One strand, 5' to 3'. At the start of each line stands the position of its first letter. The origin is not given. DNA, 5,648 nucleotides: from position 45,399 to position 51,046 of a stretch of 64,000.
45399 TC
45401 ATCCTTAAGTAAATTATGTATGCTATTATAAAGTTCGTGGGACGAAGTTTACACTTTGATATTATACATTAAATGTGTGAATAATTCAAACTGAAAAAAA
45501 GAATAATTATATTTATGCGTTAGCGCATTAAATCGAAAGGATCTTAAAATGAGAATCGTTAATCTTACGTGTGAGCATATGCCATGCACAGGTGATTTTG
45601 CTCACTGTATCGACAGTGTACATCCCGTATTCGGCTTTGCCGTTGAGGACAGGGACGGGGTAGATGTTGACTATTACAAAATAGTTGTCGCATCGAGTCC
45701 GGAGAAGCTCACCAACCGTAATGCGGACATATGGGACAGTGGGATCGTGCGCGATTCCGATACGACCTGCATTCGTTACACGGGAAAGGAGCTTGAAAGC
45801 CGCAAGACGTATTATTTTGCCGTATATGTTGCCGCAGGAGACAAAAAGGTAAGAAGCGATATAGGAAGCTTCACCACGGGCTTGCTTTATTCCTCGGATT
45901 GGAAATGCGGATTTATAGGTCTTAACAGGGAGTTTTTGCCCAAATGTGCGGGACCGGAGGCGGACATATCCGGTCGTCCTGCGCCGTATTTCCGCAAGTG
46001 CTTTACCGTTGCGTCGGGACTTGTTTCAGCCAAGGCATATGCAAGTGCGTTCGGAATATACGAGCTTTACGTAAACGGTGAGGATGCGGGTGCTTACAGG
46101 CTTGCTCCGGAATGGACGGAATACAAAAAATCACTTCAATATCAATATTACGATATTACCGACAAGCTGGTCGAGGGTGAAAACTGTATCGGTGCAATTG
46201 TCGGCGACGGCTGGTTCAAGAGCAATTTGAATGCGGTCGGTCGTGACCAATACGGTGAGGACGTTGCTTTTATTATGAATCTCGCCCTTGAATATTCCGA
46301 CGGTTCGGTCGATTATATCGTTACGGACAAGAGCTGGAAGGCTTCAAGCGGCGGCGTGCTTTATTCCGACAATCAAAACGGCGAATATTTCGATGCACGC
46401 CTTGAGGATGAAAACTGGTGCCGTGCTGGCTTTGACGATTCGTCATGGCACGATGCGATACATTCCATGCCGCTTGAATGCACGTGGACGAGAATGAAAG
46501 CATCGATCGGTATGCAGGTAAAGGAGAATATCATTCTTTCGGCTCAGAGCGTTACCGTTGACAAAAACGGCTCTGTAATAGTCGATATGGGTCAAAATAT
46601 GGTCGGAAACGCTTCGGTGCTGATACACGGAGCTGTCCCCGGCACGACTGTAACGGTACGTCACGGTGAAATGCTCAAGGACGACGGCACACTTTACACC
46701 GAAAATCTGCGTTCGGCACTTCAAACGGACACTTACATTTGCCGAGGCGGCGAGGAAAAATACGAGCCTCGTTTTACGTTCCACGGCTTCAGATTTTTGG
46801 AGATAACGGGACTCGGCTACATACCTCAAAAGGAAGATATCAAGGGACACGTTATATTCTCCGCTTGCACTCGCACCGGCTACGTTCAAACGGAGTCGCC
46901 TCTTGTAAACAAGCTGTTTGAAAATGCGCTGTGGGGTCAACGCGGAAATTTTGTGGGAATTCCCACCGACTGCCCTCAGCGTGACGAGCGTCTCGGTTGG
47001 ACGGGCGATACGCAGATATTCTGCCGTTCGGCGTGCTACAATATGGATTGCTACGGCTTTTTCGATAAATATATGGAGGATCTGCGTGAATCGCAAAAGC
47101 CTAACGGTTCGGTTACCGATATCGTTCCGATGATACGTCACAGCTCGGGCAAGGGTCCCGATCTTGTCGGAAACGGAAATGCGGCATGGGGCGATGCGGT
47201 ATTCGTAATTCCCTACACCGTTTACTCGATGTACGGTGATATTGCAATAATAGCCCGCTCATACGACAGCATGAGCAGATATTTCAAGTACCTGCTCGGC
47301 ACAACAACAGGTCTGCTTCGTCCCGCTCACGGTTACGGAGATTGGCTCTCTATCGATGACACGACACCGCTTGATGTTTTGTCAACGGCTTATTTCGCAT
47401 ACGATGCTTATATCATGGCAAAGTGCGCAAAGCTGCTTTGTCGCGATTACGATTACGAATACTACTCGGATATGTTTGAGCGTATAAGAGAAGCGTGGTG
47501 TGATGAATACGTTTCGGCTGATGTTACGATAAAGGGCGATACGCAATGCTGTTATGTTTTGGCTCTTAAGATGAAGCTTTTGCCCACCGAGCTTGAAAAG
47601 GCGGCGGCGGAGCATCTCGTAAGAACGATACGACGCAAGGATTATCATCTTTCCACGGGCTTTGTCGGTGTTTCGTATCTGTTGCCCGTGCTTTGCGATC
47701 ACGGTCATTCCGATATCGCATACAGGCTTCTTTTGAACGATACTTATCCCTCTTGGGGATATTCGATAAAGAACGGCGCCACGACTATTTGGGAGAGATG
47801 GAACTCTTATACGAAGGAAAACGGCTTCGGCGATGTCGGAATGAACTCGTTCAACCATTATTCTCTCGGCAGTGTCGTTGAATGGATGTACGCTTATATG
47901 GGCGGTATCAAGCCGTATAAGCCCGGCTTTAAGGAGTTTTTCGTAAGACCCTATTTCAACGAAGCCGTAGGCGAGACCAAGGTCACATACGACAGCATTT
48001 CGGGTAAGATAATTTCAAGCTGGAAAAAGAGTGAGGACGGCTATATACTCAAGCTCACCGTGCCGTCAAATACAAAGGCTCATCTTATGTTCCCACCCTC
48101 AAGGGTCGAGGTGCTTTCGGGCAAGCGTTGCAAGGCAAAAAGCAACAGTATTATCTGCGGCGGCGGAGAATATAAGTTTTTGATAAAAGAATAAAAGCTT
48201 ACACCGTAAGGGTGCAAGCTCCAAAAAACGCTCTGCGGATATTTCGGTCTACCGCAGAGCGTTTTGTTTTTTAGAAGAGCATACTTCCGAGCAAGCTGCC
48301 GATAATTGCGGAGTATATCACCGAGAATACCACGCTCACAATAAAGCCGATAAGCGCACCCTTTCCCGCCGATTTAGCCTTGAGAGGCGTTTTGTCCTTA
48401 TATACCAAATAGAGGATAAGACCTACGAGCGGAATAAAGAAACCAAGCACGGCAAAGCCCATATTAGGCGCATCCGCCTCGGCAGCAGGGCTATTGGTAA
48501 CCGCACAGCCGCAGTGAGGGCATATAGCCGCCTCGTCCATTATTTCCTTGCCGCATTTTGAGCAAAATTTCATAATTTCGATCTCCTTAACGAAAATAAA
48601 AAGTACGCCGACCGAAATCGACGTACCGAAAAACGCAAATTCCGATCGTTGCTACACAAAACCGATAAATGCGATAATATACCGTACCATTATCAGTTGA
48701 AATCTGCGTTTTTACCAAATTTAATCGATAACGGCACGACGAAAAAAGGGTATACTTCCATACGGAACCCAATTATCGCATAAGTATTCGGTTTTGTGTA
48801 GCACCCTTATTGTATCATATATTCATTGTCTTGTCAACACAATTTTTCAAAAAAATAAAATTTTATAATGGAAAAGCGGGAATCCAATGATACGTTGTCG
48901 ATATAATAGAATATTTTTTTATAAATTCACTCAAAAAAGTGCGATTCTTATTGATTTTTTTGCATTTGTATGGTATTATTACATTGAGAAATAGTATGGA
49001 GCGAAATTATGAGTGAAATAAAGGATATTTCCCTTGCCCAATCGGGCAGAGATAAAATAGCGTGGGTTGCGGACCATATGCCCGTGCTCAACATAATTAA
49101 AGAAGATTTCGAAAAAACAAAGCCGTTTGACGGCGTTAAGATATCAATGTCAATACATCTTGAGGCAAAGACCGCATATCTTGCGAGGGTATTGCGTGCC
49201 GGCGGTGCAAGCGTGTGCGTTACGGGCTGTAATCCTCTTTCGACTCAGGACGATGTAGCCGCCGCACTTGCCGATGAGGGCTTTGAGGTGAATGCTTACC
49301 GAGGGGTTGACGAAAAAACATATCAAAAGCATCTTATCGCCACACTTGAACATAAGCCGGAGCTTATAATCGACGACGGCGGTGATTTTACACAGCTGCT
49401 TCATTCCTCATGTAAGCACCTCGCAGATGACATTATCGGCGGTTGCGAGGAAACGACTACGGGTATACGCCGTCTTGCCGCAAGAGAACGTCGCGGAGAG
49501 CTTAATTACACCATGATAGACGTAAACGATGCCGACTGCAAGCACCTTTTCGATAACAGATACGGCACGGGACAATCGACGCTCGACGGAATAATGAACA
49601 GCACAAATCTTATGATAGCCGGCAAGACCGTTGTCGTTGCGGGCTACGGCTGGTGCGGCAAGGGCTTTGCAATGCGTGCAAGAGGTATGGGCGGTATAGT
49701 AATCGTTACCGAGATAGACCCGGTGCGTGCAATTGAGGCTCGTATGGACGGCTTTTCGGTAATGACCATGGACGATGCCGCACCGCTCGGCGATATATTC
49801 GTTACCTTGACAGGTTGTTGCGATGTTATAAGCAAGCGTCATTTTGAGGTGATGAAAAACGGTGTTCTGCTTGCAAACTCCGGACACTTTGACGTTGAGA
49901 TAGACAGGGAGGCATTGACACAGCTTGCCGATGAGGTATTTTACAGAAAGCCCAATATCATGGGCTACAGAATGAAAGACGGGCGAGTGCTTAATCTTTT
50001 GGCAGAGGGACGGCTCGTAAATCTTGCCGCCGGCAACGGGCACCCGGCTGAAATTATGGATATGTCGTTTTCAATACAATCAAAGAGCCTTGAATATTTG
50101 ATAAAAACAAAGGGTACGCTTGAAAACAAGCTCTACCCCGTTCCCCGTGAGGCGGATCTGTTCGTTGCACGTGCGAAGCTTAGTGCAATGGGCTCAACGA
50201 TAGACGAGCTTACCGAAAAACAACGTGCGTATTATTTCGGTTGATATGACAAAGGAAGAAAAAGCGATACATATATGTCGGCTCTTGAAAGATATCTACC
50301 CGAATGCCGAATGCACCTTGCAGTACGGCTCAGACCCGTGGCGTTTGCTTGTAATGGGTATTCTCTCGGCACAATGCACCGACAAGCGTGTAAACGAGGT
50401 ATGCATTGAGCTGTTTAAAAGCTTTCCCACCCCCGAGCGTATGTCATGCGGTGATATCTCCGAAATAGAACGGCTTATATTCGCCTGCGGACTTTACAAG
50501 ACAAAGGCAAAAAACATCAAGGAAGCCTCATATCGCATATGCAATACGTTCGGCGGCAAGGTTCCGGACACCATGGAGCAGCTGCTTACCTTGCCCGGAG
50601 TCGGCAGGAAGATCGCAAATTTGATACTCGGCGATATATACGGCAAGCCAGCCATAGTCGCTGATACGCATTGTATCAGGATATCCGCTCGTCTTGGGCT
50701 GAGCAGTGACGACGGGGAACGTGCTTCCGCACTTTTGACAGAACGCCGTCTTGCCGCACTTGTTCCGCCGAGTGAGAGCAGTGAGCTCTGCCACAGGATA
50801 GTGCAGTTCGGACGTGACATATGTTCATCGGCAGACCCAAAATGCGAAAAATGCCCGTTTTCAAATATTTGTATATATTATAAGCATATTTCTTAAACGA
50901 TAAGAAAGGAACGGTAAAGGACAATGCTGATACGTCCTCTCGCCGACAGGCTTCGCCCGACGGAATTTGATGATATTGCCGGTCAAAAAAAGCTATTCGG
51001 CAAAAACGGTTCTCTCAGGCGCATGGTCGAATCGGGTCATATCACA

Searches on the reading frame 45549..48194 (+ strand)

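Call 10: search_protein_families(library=pfam, proteins=[window:45549-48194:+], max_evalue=0.001)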
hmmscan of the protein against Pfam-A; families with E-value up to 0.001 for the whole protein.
window:45549-48194:+ (881 aa): 5 families
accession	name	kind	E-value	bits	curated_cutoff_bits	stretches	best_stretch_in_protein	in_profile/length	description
PF17389.8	Bac_rhamnosid6H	-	5.9e-117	391.2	24.5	1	442-783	2-338/339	Bacterial alpha-L-rhamnosidase 6 hairpin glycosidase domain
PF08531.16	Bac_rhamnosid_N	-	5.5e-48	163.5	25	1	159-304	4-151/172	Alpha-L-rhamnosidase N-terminal domain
PF05592.18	Bac_rhamnosid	-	8.7e-29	99.9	22.2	1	340-436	5-101/102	Bacterial alpha-L-rhamnosidase concanavalin-like domain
PF17390.7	Bac_rhamnosid_C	-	7e-16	58.2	22.1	1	786-857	1-72/78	Bacterial alpha-L-rhamnosidase C-terminal domain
PF25788.1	Ig_Rha78A_N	-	5.8e-15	55.9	27.4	1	3-113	1-104/105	Rha78A-like, N-terminal immunoglobulin domain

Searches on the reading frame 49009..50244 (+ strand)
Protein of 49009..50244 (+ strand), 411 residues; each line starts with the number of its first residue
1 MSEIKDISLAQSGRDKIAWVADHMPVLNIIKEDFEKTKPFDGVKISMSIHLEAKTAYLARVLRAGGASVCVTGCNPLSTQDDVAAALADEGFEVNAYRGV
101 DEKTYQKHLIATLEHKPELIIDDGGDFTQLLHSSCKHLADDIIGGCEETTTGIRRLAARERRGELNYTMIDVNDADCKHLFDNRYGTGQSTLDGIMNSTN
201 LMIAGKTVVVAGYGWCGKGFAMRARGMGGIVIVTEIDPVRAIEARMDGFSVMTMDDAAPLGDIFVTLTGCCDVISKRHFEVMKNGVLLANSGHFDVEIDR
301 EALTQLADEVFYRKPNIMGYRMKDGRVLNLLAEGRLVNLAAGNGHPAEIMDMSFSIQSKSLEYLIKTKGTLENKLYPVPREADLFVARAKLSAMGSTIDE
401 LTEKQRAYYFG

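Call 10: search_protein_families(library=pfam, proteins=[window:49009-50244:+], max_evalue=0.001)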
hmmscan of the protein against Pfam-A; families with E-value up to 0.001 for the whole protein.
window:49009-50244:+ (411 aa): 4 families
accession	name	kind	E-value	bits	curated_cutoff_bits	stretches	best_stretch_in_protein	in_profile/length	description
PF00670.27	AdoHcyase_NAD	-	4.1e-54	183.5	27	1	183-342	1-160/162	S-adenosyl-L-homocysteine hydrolase, NAD binding domain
PF05221.23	AdoHcyase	-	4.9e-52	177.4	25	2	3-136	3-141/299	S-adenosyl-L-homocysteine hydrolase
PF02826.25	2-Hacid_dh_C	-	7.9e-07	29.1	25.1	1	202-305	33-139/178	D-isomer specific 2-hydroxyacid dehydrogenase, NAD binding domain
PF07991.19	KARI_N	-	9.4e-06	25.7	20.6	1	203-295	2-98/165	Acetohydroxy acid isomeroreductase, NADPH-binding domain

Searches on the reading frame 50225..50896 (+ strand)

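Call 10: search_protein_families(library=pfam, proteins=[window:50225-50896:+], max_evalue=0.001)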
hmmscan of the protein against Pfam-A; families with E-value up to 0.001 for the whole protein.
window:50225-50896:+ (223 aa): 2 families
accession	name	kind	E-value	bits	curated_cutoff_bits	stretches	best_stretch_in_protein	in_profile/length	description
PF00730.31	HhH-GPD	-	1.1e-19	71.2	26.2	1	43-178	1-104/108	HhH-GPD superfamily base excision DNA repair protein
PF00633.29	HHH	-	1.1e-08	34.9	24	1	108-135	1-28/30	Helix-hairpin-helix motif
